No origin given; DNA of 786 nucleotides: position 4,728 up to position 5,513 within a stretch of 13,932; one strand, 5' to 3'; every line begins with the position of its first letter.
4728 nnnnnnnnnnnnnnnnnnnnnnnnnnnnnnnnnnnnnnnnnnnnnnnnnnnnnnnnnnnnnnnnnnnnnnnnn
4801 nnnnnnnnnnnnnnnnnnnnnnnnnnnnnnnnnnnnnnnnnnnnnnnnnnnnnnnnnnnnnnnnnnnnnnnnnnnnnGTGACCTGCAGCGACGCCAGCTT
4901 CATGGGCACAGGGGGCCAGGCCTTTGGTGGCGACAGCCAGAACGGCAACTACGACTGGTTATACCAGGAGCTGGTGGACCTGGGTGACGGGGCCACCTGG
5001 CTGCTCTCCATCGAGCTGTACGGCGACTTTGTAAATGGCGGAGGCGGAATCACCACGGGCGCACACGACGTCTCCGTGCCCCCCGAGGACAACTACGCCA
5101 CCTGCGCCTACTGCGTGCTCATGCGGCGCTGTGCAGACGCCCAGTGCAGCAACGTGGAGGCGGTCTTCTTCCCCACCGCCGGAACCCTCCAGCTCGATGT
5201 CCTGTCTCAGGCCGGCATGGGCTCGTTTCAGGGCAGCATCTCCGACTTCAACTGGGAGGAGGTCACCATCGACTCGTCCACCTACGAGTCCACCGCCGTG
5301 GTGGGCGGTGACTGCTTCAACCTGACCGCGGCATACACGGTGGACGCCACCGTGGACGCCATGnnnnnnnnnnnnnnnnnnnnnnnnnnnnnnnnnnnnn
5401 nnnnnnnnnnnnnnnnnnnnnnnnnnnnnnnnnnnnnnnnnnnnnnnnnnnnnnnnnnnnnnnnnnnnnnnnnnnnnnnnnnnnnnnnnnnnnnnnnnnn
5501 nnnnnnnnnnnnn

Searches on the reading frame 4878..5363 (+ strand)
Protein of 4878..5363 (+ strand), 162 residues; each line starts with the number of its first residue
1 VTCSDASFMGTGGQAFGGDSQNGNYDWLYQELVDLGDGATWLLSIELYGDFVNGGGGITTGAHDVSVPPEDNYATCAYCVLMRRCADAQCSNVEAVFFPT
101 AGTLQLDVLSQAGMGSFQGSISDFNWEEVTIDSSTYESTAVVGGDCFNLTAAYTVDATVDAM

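Call 46: search_protein_representatives(protein=window:4878-5363:+)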
Query: 162 residues. Proteins with E-value up to 0.001 (for the whole library): 449; up to 1e-10: 60; up to 1e-30: 7. The best 150 are listed.
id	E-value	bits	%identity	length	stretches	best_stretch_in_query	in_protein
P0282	8.3e-54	198.2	37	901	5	28-160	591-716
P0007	1.8e-42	161.3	57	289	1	4-161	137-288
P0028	3.7e-39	150.5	51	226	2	23-160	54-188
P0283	6.8e-36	139.9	47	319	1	1-159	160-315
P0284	1.1e-35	139.3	36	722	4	28-160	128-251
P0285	6.4e-35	136.7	46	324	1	2-159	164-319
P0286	3.8e-33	131.0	58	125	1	41-158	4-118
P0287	8.4e-29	116.9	34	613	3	20-158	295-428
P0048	8.6e-29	116.8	50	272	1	12-159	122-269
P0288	3.1e-27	111.7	48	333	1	2-161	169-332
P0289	2.4e-25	105.6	37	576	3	71-152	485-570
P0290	1.5e-20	90.0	36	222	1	3-151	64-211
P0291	1.5e-19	86.7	32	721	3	34-159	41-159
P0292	3.2e-19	85.7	34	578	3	53-150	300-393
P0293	4.4e-19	85.2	29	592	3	55-152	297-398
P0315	4.3e-13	65.8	32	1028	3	59-152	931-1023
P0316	4.7e-13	65.6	33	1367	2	30-145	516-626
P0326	3.9e-12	62.6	30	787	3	43-152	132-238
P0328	6.0e-12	62.0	35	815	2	42-152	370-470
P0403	9.7e-08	48.3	33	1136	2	58-150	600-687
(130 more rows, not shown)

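Call 47: search_protein_families(library=pfam, proteins=[P0282, P0284, P0287, P0289, P0291, P0315, P0316, P0403, P0328, P0326], max_evalue=0.01)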
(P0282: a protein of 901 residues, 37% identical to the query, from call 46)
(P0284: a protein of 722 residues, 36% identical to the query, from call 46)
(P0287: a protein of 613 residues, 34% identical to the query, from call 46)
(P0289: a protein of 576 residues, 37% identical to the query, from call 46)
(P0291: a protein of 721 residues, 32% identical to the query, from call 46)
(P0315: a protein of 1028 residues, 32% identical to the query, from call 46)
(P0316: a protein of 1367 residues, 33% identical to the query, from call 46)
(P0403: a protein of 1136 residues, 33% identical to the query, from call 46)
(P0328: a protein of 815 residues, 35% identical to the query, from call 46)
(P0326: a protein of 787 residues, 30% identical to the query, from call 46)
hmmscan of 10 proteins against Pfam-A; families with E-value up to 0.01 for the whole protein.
P0282 (901 aa): 3 families
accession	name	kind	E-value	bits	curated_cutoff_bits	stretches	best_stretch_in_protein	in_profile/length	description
PF00518.22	E6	-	1.7e-13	51.4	27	0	794-834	8-48/110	Early Protein (E6)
PF05715.19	zf-piccolo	-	1.4e-06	29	30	0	329-343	13-27/60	Piccolo Zn-finger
PF13878.12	zf-C2H2_3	-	0.0089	16.3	27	0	328-351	5-27/40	zinc-finger of acetyl-transferase ESCO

P0284 (722 aa): 0 families

P0287 (613 aa): 0 families

P0289 (576 aa): 0 families

P0291 (721 aa): 3 families
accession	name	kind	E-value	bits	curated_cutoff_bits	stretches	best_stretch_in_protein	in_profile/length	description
PF18716.7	VATC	-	0.0011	19.2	26.6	0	267-280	2-15/43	Vms1-associating treble clef domain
PF19127.6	Choline_bind_3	-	0.0018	18.6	27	0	96-106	11-21/47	Choline-binding repeat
PF22117.2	Fer4_Nqo3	-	0.0037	17.8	27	0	512-528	12-28/67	NADH-quinone oxidoreductase subunit 3, ferredoxin-like domain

P0315 (1028 aa): 0 families

P0316 (1367 aa): 2 families
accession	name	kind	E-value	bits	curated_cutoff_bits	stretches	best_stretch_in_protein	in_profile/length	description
PF03415.19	Peptidase_C11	-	6e-53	181.1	25.8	1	1014-1364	1-358/359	Clostripain family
PF23759.1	GBD_T9SS_assoc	-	2.1e-10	41.3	27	1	338-418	4-89/116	Galactose binding domain-like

P0403 (1136 aa): 2 families
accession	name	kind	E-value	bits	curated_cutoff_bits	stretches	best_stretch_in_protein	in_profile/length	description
PF03415.19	Peptidase_C11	-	9.3e-57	193.6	25.8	1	709-1106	1-344/359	Clostripain family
PF00084.26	Sushi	-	0.00032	21.5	20.7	0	532-564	17-44/56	Sushi repeat (SCR repeat)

P0328 (815 aa): 1 family
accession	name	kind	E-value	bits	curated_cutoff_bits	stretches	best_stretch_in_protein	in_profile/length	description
PF02018.23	CBM_4_9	-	7.5e-05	23.6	25.9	1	670-790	5-130/136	Carbohydrate binding domain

P0326 (787 aa): 0 families
